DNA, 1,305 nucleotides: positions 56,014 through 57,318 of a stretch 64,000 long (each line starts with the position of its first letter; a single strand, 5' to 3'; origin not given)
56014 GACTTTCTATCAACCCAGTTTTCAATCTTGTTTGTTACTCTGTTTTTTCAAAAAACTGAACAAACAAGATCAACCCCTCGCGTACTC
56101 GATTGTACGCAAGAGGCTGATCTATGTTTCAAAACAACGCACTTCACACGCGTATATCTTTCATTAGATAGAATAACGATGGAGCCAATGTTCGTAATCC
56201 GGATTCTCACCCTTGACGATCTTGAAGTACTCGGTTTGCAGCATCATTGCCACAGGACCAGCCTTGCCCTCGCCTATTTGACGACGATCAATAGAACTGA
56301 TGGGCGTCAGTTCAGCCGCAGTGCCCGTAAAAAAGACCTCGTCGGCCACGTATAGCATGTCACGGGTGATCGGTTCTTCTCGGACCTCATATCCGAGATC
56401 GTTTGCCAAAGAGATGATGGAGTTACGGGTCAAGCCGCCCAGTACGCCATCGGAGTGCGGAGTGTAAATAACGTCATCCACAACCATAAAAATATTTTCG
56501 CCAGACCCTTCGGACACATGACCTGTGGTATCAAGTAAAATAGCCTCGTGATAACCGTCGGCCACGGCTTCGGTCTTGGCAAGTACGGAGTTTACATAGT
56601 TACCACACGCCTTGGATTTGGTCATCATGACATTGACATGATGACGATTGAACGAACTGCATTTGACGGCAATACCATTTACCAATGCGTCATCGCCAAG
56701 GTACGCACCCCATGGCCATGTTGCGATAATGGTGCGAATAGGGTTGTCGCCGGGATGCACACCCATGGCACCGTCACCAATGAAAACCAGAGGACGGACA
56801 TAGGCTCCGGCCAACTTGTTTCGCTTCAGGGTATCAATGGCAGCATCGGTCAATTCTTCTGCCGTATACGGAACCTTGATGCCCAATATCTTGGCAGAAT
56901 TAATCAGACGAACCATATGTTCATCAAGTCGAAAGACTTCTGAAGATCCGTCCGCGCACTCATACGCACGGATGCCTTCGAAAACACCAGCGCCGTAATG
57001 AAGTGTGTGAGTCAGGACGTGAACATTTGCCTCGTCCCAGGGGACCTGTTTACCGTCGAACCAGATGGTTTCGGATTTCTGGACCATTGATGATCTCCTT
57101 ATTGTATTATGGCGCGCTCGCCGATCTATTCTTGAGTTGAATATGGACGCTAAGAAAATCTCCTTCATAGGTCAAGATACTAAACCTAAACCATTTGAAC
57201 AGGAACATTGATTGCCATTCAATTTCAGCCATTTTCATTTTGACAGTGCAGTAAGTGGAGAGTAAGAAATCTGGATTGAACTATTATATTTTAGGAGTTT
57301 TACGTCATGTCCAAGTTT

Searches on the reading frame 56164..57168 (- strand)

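Call 79: search_protein_families(library=pfam, proteins=[window:56164-57168:-], max_evalue=1e-8)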
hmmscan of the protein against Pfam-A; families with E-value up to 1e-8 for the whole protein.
window:56164-57168:- (334 aa): 1 family
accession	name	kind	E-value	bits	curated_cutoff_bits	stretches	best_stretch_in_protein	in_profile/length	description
PF01063.24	Aminotran_4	-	1.8e-52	178.8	28.5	1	61-293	1-223/223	Amino-transferase class IV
